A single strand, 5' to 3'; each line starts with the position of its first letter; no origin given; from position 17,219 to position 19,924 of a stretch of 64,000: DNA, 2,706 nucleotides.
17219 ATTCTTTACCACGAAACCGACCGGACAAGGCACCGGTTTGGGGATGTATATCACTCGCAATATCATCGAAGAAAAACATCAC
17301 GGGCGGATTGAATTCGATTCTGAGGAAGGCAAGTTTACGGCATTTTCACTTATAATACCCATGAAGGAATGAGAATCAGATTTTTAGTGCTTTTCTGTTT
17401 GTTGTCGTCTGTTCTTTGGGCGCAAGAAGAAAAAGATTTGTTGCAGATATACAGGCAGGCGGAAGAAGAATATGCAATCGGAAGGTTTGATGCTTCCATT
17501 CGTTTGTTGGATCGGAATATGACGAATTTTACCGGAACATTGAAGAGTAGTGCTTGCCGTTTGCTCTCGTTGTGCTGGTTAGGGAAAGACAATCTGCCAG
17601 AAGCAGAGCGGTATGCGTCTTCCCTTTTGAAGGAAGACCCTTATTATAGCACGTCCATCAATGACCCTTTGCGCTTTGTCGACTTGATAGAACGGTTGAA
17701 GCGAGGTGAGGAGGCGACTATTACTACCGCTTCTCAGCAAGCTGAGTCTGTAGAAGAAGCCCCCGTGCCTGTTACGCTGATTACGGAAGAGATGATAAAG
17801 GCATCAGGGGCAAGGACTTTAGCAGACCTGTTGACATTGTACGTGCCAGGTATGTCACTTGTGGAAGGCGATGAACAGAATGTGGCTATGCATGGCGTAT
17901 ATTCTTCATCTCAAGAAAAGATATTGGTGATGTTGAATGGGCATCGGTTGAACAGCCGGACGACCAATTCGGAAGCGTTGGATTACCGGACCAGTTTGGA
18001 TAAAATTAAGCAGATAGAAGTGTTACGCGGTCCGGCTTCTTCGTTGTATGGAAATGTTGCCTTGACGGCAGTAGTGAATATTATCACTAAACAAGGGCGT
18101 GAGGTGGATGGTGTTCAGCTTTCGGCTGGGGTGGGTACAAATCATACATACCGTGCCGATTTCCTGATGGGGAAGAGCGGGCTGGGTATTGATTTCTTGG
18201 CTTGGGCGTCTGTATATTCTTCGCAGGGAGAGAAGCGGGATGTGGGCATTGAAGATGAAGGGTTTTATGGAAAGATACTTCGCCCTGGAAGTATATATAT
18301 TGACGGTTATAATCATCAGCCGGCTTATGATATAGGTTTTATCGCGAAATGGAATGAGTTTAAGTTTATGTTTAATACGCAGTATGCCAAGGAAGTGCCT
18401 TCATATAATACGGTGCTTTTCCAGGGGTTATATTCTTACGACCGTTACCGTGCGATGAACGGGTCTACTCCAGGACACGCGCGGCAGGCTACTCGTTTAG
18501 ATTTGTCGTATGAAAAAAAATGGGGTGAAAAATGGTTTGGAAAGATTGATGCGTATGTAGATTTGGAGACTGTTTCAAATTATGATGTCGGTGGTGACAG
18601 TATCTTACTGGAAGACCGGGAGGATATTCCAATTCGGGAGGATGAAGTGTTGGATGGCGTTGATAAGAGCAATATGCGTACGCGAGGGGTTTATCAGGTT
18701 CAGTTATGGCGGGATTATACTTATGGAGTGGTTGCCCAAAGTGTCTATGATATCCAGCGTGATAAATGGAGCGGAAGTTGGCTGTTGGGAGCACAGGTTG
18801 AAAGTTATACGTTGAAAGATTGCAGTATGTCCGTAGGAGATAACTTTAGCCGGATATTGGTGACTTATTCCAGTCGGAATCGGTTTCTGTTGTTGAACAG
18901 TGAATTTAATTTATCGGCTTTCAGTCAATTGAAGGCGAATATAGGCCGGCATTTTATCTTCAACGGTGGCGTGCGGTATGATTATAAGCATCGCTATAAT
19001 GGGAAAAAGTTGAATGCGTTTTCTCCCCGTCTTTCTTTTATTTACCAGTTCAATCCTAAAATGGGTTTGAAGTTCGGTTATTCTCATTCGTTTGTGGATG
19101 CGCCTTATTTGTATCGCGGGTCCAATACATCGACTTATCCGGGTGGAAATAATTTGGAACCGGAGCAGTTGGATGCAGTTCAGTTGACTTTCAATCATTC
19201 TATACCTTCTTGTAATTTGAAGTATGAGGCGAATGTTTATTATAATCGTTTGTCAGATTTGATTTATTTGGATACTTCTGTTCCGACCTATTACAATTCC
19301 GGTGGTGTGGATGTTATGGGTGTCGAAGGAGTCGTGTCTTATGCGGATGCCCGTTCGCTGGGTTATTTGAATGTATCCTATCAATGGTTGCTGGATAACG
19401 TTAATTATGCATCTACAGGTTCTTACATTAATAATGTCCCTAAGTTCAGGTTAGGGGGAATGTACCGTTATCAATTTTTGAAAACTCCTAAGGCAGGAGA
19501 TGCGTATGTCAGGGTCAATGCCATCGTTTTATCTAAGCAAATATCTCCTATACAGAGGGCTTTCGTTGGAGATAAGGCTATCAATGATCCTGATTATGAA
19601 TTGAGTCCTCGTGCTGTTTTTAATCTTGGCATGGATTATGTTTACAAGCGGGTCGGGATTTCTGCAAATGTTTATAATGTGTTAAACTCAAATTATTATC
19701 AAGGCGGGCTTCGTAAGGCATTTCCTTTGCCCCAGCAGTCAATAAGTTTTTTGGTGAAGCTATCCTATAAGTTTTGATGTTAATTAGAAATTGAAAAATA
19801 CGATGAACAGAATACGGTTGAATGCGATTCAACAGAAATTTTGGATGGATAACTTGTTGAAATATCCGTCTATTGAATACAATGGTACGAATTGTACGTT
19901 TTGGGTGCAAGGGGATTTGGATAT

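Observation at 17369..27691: Orphan bimodular NRPS cluster flanked by a TonB-dependent receptor, a nitroreductase and a VOC enzyme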

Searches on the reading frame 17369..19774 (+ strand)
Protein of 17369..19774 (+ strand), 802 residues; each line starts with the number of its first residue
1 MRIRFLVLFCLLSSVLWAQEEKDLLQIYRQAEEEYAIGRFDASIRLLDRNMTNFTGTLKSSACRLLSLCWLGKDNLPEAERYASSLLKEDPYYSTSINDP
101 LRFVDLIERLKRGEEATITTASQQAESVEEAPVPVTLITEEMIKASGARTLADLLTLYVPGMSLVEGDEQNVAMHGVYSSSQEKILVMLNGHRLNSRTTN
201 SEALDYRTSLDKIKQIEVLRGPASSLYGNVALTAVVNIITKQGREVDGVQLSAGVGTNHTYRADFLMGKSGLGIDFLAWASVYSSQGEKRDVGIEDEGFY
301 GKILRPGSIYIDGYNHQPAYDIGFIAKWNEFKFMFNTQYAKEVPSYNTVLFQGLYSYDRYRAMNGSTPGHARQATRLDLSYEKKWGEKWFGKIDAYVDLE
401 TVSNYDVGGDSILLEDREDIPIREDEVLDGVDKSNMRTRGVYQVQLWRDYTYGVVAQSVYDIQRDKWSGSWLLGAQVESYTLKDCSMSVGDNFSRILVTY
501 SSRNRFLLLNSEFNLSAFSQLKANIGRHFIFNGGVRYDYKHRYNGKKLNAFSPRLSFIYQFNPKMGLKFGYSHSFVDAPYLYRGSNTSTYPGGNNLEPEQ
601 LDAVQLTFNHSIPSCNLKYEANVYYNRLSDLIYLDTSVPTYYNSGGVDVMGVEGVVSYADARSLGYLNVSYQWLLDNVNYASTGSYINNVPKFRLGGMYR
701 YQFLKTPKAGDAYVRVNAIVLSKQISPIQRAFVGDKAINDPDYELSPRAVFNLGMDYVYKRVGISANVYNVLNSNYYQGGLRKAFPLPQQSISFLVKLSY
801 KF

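Call 4: search_protein_families(library=pfam, proteins=[window:17369-19774:+])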
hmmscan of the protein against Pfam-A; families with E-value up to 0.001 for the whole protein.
window:17369-19774:+ (802 aa): 2 families
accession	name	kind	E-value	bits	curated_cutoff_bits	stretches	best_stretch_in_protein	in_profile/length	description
PF00593.30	TonB_dep_Rec_b-barrel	-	3.3e-28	100.2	27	1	346-771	30-436/436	TonB dependent receptor-like, beta-barrel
PF07715.20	Plug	-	2.1e-17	64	23.9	1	128-233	2-105/107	TonB-dependent Receptor Plug Domain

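Call 9: search_protein_families(library=ncbifam, proteins=[window:17369-19774:+])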
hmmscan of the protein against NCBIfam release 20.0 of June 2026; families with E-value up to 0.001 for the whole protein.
window:17369-19774:+ (802 aa): 22 families
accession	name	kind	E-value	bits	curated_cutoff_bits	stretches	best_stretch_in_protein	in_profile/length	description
TIGR01779.1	TonB-B12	equivalog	7.6e-27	94.1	599.7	2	114-285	28-195/614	TonB-dependent vitamin B12 receptor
TIGR01785.1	TonB-hemin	subfamily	1.1e-26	93.5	316.85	2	120-243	7-131/677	TonB-dependent heme/hemoglobin receptor family protein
NF010010.0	PRK13483.1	equivalog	1.2e-21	76.4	927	1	114-244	33-166/660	ligand-gated channel protein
NF053590.1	TonB_dep_TOL0244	equivalog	3.2e-21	75.6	645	1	115-290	12-189/604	TOL_0244 family TonB-dependent receptor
TIGR01786.1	TonB-hemlactrns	subfamily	4e-21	75.1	323.75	2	117-244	4-137/719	TonB-dependent hemoglobin/transferrin/lactoferrin family receptor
NF007478.2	PRK10064.1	equivalog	5.6e-20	71.1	745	1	113-284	29-205/663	catecholate siderophore receptor CirA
NF007926.1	PRK10641.1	equivalog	1.5e-19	70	836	1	112-260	25-171/617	TonB-dependent vitamin B12 receptor BtuB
TIGR01783.1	TonB-siderophor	subfamily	2.4e-18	66.1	223.5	2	133-264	4-133/649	TonB-dependent siderophore receptor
NF010038.0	PRK13513.1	equivalog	1.7e-16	59.9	942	1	114-245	35-169/659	ligand-gated channel protein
NF010011.0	PRK13484.1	equivalog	1.7e-15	56.4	1197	1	114-250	30-170/682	IreA family TonB-dependent siderophore receptor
NF010048.1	PRK13524.1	subfamily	1.3e-14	53.7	493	1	117-244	43-179/744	FepA family TonB-dependent siderophore receptor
NF050067.1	TonBEntbctnRecCfrA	equivalog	4.1e-10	38.6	1200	1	115-245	27-162/698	TonB-dependent ferric enterobactin receptor CfrA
NF049945.1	TonB_dep_FCYXU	equivalog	2e-08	33.3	825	1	120-258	42-184/697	TonB-dependent receptor, FCYXU motif-type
NF052649.1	TonRcptRhtA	equivalog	1.1e-07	30.4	1100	1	116-259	43-186/744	TonB-dependent siderophore receptor RhtA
NF010051.0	PRK13528.1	subfamily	1.2e-07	30.4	583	1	134-245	52-176/727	FepA family TonB-dependent siderophore receptor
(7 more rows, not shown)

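Call 56: find_homologous_proteins(query=window:17369-19774:+, max_evalue=1e-20)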
Query window:17369-19774:+ (802 aa): 2380 proteins with E <= 1e-20 among 8000 candidates; the best 120 are listed.
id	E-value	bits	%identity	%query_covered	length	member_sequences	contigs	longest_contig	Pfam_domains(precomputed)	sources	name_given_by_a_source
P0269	0.0e+0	1829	100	100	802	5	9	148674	PF07715.21,PF00593.31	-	-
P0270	0.0e+0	1424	77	100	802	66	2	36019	PF07715.21,PF00593.31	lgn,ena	-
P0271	0.0e+0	1293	71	100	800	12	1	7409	PF07715.21,PF00593.31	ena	-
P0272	0.0e+0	1257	69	100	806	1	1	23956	PF07715.21,PF00593.31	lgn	-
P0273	0.0e+0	1235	68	100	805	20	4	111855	PF07715.21,PF00593.31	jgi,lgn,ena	-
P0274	0.0e+0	1170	65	100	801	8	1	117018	PF07715.21,PF00593.31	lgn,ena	-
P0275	0.0e+0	1151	65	100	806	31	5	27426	PF07715.21,PF00593.31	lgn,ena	-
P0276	0.0e+0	1113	63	100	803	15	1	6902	PF07715.21,PF00593.31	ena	-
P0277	0.0e+0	1083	61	100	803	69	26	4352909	PF07715.21,PF00593.31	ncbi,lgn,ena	-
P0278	0.0e+0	1032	58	100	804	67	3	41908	PF07715.21,PF00593.31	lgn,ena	-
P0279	0.0e+0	1028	59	98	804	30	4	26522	PF07715.21,PF00593.31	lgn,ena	-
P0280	0.0e+0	1025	59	100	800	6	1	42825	PF07715.21,PF00593.31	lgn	-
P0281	0.0e+0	1023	58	100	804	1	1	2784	PF07715.21,PF00593.31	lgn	-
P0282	1.0e-296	1004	65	88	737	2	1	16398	PF07715.21,PF00593.31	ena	-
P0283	1.1e-291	987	56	100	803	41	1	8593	PF07715.21,PF00593.31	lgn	-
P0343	1.6e-216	739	46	99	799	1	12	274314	PF07715.21,PF00593.31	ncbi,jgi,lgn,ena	-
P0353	8.6e-205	700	44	100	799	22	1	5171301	PF07715.21,PF00593.31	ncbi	ncbi:TonB-dependent receptor plug domain-containing protein [Parabacteroides sp. APC149_11_2_Y6]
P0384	3.9e-192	658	45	100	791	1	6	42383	PF07715.21,PF00593.31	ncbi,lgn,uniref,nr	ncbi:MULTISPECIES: TonB-dependent receptor [Bacteroides]|uniref:TonB-dependent receptor n=1 Tax=Bact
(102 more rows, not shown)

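Call 57: find_encoding_contigs(protein=P0384, flank=10000, max_places=2)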
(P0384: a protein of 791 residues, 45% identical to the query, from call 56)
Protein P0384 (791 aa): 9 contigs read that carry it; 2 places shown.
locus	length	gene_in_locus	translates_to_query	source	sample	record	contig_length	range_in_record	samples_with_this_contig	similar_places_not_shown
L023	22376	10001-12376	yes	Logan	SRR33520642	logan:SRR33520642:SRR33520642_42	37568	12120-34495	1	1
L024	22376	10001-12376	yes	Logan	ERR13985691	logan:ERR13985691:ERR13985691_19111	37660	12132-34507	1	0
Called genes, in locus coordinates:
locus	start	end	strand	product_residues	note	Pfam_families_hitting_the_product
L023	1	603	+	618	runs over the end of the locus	PF07221:GlcNAc_2-epim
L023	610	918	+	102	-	PF13466:STAS_2, PF01740:STAS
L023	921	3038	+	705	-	PF02922:CBM_48, PF00128:Alpha-amylase, PF21156:ISOA1-3_C (faint), PF21331:Isoamylase_C (weak)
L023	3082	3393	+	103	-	PF01740:STAS, PF13466:STAS_2 (weak)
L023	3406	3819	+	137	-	PF13581:HATPase_c_2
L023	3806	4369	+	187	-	PF01965:DJ-1_PfpI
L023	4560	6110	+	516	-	PF23414:Beta-prop_EML_2, PF24817:WD40_WDHD1_1st, PF25174:Beta-prop_THOC3, PF25168:Beta-prop_WDR36-Utp21_2nd, PF25173:Beta-prop_WDR3_1st, PF25175:Beta-prop_WDR5, PF23381:Beta-prop_IFT122_1st, PF24807:WD40_CDC20-Fz, +6 more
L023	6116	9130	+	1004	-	PF07494:Reg_prop (faint), PF07495:Y_Y_Y (weak), PF02518:HATPase_c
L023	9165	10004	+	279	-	PF00512:HisKA, PF14501:HATPase_c_5 (faint), PF02518:HATPase_c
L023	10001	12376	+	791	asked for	PF07715:Plug, PF00593:TonB_dep_Rec_b-barrel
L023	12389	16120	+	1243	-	PF00668:Condensation, PF00501:AMP-binding, PF13193:AMP-binding_C, PF00550:PP-binding, PF00975:Thioesterase (weak)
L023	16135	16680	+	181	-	PF00881:Nitroreductase, PF14512:TM1586_NiRdase (weak), PF00881:Nitroreductase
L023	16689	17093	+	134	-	PF13669:Glyoxalase_4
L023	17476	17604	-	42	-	-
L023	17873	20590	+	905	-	PF13620:CarboxypepD_reg, PF13715:CarbopepD_reg_2, PF07715:Plug, PF00593:TonB_dep_Rec_b-barrel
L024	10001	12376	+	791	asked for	PF07715:Plug, PF00593:TonB_dep_Rec_b-barrel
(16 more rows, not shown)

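Call 58: find_encoding_contigs(protein=P0277, flank=10000, max_places=2)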
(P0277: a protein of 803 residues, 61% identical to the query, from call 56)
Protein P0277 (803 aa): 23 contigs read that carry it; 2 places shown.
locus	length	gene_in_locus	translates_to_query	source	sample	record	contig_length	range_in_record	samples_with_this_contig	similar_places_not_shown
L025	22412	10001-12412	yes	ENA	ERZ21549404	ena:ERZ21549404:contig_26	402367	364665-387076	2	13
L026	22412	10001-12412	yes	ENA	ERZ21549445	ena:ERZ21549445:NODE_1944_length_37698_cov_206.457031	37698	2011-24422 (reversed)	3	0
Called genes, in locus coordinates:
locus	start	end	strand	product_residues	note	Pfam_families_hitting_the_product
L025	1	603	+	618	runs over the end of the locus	PF07221:GlcNAc_2-epim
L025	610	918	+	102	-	PF13466:STAS_2, PF01740:STAS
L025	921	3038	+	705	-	PF02922:CBM_48, PF00128:Alpha-amylase, PF21156:ISOA1-3_C (faint), PF21331:Isoamylase_C (weak)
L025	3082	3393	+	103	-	PF01740:STAS, PF13466:STAS_2 (weak)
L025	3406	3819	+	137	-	PF13581:HATPase_c_2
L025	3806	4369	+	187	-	PF01965:DJ-1_PfpI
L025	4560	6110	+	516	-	PF23414:Beta-prop_EML_2, PF24817:WD40_WDHD1_1st, PF25174:Beta-prop_THOC3, PF23381:Beta-prop_IFT122_1st, PF25168:Beta-prop_WDR36-Utp21_2nd, PF25173:Beta-prop_WDR3_1st, PF25175:Beta-prop_WDR5, PF24807:WD40_CDC20-Fz, +6 more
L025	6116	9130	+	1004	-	PF07494:Reg_prop (faint), PF07495:Y_Y_Y (weak), PF02518:HATPase_c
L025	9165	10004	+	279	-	PF00512:HisKA, PF14501:HATPase_c_5 (faint), PF02518:HATPase_c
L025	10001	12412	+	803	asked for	PF07715:Plug, PF00593:TonB_dep_Rec_b-barrel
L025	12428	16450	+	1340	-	PF00668:Condensation, PF00501:AMP-binding, PF00550:PP-binding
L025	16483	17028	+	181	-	PF00881:Nitroreductase, PF14512:TM1586_NiRdase (weak), PF00881:Nitroreductase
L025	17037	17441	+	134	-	PF13669:Glyoxalase_4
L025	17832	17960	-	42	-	-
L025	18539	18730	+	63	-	PF12833:HTH_18, PF00165:HTH_AraC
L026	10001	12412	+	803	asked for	PF07715:Plug, PF00593:TonB_dep_Rec_b-barrel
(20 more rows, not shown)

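Call 59: list_cluster_members(proteins=[P0384, P0277, P0353, P0343, P0269])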
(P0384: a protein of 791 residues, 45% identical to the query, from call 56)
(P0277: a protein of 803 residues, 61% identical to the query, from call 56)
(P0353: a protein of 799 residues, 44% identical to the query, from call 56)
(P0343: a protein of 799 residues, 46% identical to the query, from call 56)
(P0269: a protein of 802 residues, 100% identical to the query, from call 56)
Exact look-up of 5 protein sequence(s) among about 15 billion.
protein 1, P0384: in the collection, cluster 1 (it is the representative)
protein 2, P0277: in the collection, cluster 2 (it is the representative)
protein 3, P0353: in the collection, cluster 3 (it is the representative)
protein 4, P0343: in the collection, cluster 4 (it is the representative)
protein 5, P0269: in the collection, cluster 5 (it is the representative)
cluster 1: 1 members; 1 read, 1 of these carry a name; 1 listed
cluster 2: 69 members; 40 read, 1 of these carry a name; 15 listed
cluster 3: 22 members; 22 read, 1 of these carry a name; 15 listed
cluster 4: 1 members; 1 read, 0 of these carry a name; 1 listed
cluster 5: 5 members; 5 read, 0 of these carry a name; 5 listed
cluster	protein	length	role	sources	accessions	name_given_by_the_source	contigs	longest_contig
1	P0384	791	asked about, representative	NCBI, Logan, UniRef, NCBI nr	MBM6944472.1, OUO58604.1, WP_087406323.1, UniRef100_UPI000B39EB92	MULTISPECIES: TonB-dependent receptor [Bacteroides] | TonB-dependent receptor n=1 Tax=Bacteroides TaxID=816 RepID=UPI000B39EB92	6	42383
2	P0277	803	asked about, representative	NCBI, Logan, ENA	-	-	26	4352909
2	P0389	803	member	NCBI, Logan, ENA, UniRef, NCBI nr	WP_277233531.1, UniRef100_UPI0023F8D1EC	TonB-dependent receptor [Phocaeicola salanitronis] | TonB-dependent receptor plug domain-containing protein n=1 Tax=Phocaeicola salanitronis ...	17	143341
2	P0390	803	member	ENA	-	-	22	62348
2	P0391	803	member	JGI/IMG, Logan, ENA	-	-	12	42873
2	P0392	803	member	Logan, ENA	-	-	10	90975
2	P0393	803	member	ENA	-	-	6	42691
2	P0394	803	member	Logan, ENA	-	-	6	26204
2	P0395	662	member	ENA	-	-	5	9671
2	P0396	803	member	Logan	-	-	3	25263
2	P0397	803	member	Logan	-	-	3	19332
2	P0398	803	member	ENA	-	-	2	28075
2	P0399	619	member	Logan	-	-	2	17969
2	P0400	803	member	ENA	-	-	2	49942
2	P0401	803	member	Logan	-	-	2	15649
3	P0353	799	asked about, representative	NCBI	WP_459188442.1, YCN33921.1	TonB-dependent receptor plug domain-containing protein [Parabacteroides sp. ...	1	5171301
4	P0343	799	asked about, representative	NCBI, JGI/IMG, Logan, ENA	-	-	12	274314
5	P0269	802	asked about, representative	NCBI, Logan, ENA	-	-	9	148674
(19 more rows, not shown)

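Call 75: find_encoding_contigs(protein=P0270, flank=10000, max_places=2)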
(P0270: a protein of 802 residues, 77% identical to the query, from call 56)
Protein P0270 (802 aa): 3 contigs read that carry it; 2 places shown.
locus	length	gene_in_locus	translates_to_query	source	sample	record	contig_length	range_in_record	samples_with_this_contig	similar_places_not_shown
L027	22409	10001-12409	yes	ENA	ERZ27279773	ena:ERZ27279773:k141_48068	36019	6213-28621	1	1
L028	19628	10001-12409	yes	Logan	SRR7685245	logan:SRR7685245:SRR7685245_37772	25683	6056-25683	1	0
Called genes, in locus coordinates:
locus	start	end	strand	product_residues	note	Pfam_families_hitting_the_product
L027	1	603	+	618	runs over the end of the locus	PF07221:GlcNAc_2-epim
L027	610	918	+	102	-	PF13466:STAS_2, PF01740:STAS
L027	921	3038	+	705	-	PF02922:CBM_48, PF00128:Alpha-amylase, PF21331:Isoamylase_C (weak)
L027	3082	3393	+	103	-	PF01740:STAS, PF13466:STAS_2 (weak)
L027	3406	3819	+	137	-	PF13581:HATPase_c_2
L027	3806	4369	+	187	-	PF01965:DJ-1_PfpI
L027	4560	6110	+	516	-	PF23414:Beta-prop_EML_2, PF24817:WD40_WDHD1_1st, PF25174:Beta-prop_THOC3, PF25168:Beta-prop_WDR36-Utp21_2nd, PF25173:Beta-prop_WDR3_1st, PF25175:Beta-prop_WDR5, PF23381:Beta-prop_IFT122_1st, PF24807:WD40_CDC20-Fz, +6 more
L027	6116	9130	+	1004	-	PF07494:Reg_prop (faint), PF07495:Y_Y_Y (weak), PF02518:HATPase_c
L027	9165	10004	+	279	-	PF00512:HisKA, PF14501:HATPase_c_5 (faint), PF02518:HATPase_c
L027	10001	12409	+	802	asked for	PF07715:Plug, PF00593:TonB_dep_Rec_b-barrel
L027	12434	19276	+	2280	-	PF00668:Condensation, PF00501:AMP-binding, PF00550:PP-binding, PF00668:Condensation, PF00501:AMP-binding, PF13193:AMP-binding_C (weak), PF00550:PP-binding (weak)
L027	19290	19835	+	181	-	PF00881:Nitroreductase, PF14512:TM1586_NiRdase (weak), PF00881:Nitroreductase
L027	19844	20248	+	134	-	PF13669:Glyoxalase_4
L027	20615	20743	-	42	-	-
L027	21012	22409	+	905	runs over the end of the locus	PF13620:CarboxypepD_reg, PF13715:CarbopepD_reg_2, PF07715:Plug, PF00593:TonB_dep_Rec_b-barrel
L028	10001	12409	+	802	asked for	PF07715:Plug, PF00593:TonB_dep_Rec_b-barrel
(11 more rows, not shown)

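Call 78: find_encoding_contigs(protein=P0343, flank=10000, max_places=1)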
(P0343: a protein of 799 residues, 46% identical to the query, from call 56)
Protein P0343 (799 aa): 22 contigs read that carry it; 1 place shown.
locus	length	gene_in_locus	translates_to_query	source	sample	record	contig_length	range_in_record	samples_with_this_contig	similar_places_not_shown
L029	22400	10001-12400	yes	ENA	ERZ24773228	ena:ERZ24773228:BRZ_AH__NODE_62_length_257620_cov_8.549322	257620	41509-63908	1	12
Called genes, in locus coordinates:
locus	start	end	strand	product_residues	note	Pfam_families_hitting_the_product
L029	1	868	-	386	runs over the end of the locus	PF14289:DUF4369, PF00578:AhpC-TSA, PF08534:Redoxin (weak), PF13905:Thioredoxin_8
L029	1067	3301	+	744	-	PF01138:RNase_PH, PF03725:RNase_PH_C, PF03726:PNPase, PF01138:RNase_PH, PF00013:KH_1, PF00575:S1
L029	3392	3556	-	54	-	-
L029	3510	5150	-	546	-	PF05681:Fumerase, PF05683:Fumerase_C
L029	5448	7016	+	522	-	PF00400:WD40 (faint), PF23383:Beta-prop_IFT140_1st (faint), PF25171:Beta-prop_WDR36-Utp21_1st (faint), PF23756:Beta-prop_HPS5 (faint), PF23775:Beta-prop_RIG_2nd (faint), PF24807:WD40_CDC20-Fz (faint), PF23381:Beta-prop_IFT122_1st, PF25173:Beta-prop_WDR3_1st (weak), +4 more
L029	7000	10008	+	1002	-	PF07494:Reg_prop (faint), PF07495:Y_Y_Y (weak), PF02518:HATPase_c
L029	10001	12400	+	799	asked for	PF07715:Plug, PF00593:TonB_dep_Rec_b-barrel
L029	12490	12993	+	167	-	-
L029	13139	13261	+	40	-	-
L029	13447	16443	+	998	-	PF13620:CarboxypepD_reg, PF13715:CarbopepD_reg_2, PF07715:Plug, PF00593:TonB_dep_Rec_b-barrel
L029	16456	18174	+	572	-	PF14322:SusD-like_3, PF07980:SusD_RagB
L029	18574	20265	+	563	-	PF13181:TPR_8 (faint), PF07719:TPR_2 (faint), PF13424:TPR_12 (faint)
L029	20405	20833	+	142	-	-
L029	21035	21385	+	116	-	PF00507:Oxidored_q4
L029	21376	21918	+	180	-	PF01058:Oxidored_q6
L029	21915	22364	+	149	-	PF00329:Complex1_30kDa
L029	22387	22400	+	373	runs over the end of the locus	PF00346:Complex1_49kDa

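Call 79: find_encoding_contigs(protein=P0353, flank=10000, max_places=1)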
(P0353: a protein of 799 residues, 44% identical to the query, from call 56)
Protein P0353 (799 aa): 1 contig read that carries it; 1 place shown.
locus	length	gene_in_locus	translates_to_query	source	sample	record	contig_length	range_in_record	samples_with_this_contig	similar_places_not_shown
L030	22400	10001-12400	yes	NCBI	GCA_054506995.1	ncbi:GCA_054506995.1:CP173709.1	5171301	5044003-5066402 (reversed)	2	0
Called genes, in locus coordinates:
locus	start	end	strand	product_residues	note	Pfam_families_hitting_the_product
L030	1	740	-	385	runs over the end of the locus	PF14289:DUF4369, PF00578:AhpC-TSA, PF08534:Redoxin (weak), PF13905:Thioredoxin_8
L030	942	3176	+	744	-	PF01138:RNase_PH, PF03725:RNase_PH_C, PF03726:PNPase, PF01138:RNase_PH, PF00013:KH_1, PF00575:S1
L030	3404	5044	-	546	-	PF05681:Fumerase, PF05683:Fumerase_C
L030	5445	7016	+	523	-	PF23383:Beta-prop_IFT140_1st (faint), PF23756:Beta-prop_HPS5 (faint), PF24814:WD40_Prp19 (faint), PF24807:WD40_CDC20-Fz (faint), PF23414:Beta-prop_EML_2 (faint), PF25174:Beta-prop_THOC3 (faint), PF23381:Beta-prop_IFT122_1st (weak), PF25173:Beta-prop_WDR3_1st (weak), +3 more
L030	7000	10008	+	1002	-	PF07494:Reg_prop (faint), PF07495:Y_Y_Y (weak), PF02518:HATPase_c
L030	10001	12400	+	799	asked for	PF07715:Plug, PF00593:TonB_dep_Rec_b-barrel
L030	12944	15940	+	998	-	PF13620:CarboxypepD_reg, PF13715:CarbopepD_reg_2, PF07715:Plug, PF00593:TonB_dep_Rec_b-barrel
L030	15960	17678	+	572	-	PF14322:SusD-like_3, PF07980:SusD_RagB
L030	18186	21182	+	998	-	PF13620:CarboxypepD_reg, PF13715:CarbopepD_reg_2, PF07715:Plug, PF00593:TonB_dep_Rec_b-barrel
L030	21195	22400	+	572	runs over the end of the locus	PF14322:SusD-like_3, PF07980:SusD_RagB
